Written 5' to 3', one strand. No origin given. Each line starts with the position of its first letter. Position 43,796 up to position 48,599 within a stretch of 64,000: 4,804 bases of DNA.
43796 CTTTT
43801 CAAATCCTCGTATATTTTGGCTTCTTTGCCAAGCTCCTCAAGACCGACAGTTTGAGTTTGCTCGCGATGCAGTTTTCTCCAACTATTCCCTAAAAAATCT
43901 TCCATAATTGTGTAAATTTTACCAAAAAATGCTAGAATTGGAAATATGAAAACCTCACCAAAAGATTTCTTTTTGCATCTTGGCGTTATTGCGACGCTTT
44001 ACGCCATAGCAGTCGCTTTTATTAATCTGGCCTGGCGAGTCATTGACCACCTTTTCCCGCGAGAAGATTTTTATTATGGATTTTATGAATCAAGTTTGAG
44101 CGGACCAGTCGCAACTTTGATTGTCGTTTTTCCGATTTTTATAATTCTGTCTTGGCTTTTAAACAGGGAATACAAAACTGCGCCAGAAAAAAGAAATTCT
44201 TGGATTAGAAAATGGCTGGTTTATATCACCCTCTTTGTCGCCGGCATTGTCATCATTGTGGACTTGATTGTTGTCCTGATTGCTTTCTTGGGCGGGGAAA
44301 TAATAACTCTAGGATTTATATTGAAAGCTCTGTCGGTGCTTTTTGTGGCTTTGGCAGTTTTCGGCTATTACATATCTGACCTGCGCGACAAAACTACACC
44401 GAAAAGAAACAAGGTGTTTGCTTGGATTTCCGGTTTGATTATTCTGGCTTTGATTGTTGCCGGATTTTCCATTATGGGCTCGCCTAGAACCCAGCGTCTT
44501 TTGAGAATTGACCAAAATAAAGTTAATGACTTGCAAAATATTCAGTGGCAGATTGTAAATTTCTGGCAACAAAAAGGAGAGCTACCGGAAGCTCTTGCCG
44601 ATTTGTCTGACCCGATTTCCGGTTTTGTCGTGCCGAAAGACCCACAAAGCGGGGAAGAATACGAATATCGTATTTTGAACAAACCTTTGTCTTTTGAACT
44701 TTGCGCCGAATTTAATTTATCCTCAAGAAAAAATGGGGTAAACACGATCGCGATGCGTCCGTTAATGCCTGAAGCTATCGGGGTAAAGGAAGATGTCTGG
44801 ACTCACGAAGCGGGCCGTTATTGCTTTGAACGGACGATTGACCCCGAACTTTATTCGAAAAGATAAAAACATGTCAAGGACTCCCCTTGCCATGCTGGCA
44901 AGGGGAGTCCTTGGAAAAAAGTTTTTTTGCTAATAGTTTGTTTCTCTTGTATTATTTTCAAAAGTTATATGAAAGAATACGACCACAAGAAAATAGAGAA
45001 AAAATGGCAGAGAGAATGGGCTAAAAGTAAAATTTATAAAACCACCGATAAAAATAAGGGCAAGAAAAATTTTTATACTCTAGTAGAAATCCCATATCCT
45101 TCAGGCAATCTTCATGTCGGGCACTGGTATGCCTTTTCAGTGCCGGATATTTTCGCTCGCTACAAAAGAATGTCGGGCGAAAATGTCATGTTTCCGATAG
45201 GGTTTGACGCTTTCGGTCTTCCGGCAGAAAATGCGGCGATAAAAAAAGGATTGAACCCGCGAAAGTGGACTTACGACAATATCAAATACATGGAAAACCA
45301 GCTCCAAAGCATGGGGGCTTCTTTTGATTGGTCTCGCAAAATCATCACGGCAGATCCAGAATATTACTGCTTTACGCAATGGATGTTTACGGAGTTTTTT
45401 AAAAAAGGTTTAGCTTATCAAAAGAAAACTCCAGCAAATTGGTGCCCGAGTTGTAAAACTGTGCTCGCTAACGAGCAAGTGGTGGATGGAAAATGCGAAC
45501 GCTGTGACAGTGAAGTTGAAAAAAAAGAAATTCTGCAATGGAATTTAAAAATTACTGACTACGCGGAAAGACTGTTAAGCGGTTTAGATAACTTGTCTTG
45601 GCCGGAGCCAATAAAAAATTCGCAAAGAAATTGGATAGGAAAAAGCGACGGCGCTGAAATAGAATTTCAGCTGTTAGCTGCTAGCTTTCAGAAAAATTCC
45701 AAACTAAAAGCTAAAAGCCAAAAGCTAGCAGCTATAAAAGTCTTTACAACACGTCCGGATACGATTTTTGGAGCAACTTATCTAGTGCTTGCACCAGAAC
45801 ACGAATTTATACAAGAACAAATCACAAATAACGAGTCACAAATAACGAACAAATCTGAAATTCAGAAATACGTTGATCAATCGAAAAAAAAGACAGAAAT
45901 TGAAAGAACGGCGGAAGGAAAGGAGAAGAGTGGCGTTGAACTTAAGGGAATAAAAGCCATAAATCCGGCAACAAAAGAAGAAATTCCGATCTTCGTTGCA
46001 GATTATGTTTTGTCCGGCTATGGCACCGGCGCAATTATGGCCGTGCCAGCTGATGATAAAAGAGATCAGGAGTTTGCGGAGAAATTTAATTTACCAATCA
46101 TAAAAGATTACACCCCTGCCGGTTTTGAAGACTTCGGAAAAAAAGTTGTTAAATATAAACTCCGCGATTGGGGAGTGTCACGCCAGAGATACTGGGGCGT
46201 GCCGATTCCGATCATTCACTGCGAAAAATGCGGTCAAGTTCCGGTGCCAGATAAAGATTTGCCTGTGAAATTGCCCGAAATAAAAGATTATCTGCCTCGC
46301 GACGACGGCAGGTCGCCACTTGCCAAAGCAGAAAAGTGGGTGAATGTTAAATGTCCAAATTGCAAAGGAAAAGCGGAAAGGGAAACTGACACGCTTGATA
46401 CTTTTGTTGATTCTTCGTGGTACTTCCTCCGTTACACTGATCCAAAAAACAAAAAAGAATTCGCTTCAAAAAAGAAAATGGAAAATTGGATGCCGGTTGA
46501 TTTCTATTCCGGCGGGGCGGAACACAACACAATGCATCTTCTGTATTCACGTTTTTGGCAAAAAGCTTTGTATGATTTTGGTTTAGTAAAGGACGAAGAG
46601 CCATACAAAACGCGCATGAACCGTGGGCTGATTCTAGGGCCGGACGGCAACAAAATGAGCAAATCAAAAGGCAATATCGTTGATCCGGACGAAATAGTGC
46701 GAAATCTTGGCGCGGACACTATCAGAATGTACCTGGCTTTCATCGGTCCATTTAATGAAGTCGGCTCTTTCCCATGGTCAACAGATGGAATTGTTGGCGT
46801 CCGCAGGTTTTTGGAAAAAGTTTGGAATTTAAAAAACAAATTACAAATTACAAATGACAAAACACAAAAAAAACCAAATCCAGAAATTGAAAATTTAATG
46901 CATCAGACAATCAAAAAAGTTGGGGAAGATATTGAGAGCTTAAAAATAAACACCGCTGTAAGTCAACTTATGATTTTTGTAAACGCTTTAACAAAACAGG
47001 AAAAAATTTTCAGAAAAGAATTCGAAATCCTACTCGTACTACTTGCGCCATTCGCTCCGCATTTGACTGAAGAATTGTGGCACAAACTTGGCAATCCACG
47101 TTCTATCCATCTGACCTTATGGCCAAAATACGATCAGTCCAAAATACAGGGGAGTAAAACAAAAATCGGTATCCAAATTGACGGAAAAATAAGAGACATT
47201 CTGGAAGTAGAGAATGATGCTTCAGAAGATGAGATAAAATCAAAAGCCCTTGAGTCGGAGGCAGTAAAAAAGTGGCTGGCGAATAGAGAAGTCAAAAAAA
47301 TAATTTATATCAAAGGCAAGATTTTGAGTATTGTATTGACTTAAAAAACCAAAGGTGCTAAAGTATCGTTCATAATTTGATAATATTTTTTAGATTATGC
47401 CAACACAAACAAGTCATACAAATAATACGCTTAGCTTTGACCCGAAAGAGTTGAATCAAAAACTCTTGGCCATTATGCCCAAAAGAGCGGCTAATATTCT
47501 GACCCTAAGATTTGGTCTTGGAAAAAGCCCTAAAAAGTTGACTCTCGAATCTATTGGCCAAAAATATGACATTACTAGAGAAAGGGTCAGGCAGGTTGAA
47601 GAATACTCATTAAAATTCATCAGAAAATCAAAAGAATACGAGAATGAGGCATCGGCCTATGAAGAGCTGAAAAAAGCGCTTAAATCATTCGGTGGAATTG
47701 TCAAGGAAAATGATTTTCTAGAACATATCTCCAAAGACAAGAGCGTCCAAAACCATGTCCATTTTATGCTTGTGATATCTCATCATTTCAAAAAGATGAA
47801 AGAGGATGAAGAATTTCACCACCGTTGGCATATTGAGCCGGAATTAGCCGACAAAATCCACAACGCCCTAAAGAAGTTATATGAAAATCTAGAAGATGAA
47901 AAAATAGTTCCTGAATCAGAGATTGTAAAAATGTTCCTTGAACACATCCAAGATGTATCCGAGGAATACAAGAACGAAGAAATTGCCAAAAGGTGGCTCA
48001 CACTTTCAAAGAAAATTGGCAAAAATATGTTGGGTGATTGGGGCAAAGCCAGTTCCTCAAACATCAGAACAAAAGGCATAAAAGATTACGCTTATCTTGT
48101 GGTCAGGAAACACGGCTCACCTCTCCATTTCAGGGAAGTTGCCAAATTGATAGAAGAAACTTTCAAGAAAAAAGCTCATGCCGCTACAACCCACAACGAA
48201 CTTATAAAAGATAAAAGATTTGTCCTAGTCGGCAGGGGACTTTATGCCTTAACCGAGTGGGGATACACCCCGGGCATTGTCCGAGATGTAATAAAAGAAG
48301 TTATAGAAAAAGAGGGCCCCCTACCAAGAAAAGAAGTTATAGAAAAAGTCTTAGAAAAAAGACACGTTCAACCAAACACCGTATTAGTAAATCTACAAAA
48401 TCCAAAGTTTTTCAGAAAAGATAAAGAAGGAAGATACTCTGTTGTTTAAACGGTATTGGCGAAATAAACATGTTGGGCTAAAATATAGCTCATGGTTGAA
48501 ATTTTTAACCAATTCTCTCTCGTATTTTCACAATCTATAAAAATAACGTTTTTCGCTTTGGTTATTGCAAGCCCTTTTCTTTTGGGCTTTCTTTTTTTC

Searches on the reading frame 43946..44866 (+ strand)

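Call 23: search_protein_families(library=pfam, proteins=[window:43946-44866:+], max_evalue=0.00001)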
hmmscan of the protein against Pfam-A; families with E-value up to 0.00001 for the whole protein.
window:43946-44866:+ (306 aa): 1 family
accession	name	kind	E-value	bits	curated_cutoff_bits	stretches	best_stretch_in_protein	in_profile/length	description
PF18920.5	DUF5671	-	9.9e-21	74.4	28.4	1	7-141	1-131/132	Domain of unknown function (DUF5671)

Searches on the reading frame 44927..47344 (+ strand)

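Call 23: search_protein_families(library=pfam, proteins=[window:44927-47344:+], max_evalue=0.00001)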
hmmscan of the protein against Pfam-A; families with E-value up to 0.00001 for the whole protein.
window:44927-47344:+ (805 aa): 4 families
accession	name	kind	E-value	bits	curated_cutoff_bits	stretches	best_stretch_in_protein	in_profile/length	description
PF00133.28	tRNA-synt_1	-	5.7e-58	197.1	22.7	2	27-237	2-225/414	tRNA synthetases class I (I, L, M and V)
PF13603.12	tRNA-synt_1_2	-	1.1e-49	168.8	25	1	234-393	1-138/185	Leucyl-tRNA synthetase, editing domain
PF09334.17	tRNA-synt_1g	-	7.8e-36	124.1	20.1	1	54-198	6-147/391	tRNA synthetases class I (M)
PF08264.19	Anticodon_1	-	4.4e-21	75.7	25.1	1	654-768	4-145/148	Anticodon-binding domain of tRNA ligase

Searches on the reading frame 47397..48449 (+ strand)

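Call 23: search_protein_families(library=pfam, proteins=[window:47397-48449:+], max_evalue=0.00001)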
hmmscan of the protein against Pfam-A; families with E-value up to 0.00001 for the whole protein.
window:47397-48449:+ (350 aa): 2 families
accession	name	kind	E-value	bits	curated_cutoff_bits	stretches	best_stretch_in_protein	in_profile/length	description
PF04545.22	Sigma70_r4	-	1.6e-10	40.8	24.1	1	24-77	2-50/50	Sigma-70, region 4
PF05066.19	HARE-HTH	-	1.2e-07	32.5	25.9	0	229-288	4-71/71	HB1, ASXL, restriction endonuclease HTH domain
